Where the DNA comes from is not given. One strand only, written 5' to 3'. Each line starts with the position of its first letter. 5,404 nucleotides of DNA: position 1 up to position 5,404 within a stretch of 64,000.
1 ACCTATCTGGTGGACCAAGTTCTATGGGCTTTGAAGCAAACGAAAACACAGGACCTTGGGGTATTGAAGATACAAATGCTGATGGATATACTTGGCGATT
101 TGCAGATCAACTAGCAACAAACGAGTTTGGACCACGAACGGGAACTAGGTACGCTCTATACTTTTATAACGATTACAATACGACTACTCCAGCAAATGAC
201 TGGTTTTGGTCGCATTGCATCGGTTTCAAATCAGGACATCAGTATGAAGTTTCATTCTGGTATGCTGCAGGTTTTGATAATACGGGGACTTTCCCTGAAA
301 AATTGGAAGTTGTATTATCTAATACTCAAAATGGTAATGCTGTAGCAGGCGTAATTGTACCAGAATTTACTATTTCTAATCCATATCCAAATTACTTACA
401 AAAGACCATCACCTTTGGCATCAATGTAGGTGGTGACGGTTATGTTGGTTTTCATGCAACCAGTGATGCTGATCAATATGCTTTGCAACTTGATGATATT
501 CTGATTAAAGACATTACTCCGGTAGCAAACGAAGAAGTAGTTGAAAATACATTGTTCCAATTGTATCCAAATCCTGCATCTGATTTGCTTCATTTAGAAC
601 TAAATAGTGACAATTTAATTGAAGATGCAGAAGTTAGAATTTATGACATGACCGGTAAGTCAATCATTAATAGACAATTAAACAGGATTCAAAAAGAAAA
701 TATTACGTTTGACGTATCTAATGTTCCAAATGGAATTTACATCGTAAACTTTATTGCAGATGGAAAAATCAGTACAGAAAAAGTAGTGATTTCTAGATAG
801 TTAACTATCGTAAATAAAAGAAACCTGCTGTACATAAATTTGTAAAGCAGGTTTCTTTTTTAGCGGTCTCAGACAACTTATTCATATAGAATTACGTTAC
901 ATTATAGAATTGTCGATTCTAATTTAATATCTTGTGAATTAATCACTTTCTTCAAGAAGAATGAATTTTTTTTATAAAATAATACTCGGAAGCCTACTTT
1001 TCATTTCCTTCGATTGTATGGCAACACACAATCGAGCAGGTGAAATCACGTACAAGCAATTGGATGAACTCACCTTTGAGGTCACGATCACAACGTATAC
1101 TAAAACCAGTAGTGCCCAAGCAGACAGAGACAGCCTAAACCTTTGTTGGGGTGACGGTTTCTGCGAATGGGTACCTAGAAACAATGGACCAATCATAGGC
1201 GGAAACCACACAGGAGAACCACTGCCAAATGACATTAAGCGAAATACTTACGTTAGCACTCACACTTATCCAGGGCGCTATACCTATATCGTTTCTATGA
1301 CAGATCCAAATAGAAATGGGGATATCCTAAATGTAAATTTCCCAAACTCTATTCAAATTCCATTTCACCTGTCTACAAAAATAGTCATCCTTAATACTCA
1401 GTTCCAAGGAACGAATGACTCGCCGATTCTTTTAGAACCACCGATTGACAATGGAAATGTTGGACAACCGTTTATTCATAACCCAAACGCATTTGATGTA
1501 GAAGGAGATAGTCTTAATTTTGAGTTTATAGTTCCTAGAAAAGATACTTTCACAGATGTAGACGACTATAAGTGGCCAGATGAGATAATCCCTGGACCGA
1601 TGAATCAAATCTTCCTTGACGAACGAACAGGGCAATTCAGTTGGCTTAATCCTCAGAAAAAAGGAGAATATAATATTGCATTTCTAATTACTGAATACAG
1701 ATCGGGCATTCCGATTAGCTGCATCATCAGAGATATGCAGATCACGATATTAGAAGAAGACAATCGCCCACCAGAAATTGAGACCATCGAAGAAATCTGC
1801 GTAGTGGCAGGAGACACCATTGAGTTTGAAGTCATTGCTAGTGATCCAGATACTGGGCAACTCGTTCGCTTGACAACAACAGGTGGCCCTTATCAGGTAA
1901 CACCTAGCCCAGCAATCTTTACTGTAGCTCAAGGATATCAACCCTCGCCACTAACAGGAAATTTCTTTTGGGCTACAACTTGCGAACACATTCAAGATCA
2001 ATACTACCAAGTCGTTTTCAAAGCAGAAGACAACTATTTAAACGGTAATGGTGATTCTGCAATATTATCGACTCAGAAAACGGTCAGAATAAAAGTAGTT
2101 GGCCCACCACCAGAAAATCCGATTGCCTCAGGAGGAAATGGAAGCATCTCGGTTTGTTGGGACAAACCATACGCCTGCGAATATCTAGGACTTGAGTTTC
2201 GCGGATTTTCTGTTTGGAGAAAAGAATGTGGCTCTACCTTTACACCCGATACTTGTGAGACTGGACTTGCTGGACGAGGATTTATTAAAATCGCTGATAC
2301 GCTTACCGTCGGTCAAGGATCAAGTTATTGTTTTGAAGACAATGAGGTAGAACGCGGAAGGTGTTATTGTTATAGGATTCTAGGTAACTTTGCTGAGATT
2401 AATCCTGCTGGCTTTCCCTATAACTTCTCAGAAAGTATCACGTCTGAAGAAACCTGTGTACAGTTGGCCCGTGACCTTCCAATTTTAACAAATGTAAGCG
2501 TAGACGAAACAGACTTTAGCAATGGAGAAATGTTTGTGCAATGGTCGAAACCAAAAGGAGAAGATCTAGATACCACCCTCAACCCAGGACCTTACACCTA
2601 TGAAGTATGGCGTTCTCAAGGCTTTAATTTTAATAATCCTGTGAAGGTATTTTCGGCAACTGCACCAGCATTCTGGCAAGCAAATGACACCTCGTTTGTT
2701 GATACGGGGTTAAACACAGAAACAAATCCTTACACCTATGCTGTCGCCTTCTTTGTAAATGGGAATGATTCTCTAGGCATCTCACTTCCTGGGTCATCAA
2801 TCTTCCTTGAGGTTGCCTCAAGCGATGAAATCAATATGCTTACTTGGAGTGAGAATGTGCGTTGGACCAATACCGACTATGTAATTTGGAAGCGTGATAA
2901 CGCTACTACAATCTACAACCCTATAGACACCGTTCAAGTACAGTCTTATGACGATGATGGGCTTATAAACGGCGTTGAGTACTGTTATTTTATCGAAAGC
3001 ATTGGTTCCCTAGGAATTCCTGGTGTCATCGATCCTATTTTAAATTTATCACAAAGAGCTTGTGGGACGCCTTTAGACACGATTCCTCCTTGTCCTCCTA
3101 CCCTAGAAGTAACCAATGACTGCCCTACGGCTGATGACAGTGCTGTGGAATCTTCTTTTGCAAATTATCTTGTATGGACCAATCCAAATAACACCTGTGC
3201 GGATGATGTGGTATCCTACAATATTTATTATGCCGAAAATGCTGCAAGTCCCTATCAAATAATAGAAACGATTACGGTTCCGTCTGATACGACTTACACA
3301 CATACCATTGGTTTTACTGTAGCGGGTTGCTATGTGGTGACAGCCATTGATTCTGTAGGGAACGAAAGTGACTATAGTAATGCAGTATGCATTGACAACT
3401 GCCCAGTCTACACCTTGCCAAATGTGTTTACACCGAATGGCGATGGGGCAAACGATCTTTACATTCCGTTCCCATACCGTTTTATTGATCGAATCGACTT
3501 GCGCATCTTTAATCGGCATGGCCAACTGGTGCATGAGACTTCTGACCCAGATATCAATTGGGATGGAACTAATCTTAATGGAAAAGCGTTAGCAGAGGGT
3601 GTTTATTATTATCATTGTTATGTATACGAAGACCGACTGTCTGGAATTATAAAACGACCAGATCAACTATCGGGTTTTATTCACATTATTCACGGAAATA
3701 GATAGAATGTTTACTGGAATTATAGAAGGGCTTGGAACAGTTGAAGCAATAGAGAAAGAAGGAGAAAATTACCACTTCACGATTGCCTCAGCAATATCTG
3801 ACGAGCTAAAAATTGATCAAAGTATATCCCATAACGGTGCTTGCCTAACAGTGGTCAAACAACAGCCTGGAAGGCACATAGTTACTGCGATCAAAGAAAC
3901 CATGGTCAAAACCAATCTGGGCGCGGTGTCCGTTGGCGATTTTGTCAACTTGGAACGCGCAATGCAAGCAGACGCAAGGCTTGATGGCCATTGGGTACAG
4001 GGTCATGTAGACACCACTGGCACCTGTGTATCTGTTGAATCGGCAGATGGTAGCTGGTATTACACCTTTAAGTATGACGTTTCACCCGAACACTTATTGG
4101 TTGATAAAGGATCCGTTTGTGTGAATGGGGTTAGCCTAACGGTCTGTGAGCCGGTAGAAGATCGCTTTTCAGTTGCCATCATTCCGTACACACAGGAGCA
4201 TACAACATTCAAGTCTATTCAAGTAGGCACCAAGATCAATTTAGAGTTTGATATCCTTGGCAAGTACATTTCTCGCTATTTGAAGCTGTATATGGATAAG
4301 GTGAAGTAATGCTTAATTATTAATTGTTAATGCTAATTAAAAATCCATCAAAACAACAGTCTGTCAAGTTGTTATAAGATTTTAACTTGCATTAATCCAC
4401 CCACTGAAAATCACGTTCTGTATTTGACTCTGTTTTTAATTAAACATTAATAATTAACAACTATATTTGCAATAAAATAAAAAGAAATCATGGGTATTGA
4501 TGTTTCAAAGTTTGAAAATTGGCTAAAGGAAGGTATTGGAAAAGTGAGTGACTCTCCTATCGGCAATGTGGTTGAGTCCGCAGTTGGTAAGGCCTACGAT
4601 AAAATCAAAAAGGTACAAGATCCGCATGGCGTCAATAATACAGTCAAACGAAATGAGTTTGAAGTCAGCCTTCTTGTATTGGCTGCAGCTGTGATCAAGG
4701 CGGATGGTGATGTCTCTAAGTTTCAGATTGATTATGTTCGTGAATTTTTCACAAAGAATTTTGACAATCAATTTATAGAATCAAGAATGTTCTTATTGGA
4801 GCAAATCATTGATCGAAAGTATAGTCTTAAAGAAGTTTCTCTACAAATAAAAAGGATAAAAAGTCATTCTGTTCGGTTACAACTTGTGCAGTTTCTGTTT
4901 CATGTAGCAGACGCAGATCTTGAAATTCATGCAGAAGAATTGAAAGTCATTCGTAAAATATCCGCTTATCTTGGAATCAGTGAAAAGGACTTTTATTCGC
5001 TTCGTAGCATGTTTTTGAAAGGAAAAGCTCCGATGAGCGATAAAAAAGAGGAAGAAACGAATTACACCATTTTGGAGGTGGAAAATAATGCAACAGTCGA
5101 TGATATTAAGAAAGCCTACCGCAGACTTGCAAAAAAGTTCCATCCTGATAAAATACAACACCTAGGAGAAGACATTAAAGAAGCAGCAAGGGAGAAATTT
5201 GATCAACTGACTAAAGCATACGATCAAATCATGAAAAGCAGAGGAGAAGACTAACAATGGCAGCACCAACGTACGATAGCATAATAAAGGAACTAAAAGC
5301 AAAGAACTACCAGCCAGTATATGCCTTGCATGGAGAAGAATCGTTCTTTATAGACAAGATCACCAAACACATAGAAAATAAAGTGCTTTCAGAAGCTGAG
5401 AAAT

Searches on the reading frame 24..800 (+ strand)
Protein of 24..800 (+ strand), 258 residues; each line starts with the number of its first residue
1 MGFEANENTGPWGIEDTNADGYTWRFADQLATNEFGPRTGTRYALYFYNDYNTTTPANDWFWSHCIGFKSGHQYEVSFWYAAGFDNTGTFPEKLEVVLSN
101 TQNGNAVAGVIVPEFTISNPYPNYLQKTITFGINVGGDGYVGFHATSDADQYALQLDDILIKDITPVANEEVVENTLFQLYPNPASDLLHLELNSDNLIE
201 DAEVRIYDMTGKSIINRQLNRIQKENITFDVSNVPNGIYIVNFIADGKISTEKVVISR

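Call 71: search_protein_families(library=pfam, proteins=[window:24-800:+], max_evalue=0.0001)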
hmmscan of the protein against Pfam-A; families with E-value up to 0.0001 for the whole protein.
window:24-800:+ (258 aa): 1 family
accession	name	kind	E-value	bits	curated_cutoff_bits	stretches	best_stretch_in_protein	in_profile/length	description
PF18962.6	Por_Secre_tail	-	6.4e-17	62.1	27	1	180-256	1-75/75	Secretion system C-terminal sorting domain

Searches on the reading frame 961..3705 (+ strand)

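Call 71: search_protein_families(library=pfam, proteins=[window:961-3705:+], max_evalue=0.0001)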
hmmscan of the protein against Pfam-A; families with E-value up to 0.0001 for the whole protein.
window:961-3705:+ (914 aa): 1 family
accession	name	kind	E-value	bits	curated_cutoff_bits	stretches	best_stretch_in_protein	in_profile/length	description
PF13585.12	CHU_C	-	5.5e-16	58.9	27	1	818-888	2-72/86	CHU_C Type IX secretion signal domain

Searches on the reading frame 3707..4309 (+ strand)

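Call 71: search_protein_families(library=pfam, proteins=[window:3707-4309:+], max_evalue=0.0001)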
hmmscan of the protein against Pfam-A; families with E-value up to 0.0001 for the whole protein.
window:3707-4309:+ (200 aa): 1 family
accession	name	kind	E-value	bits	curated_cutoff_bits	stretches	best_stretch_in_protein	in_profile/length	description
PF00677.23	Lum_binding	-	6.6e-47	157.9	27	2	98-182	1-86/86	Lumazine binding domain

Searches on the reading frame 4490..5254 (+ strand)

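Call 71: search_protein_families(library=pfam, proteins=[window:4490-5254:+], max_evalue=0.0001)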
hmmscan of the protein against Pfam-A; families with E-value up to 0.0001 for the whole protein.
window:4490-5254:+ (254 aa): 2 families
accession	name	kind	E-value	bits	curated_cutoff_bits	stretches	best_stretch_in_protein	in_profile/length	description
PF05099.18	TerB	-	8.5e-18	65.2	24.4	1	60-172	3-117/118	Tellurite resistance protein TerB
PF00226.36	DnaJ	-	7.1e-15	55.3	27.8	1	192-247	3-53/63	DnaJ domain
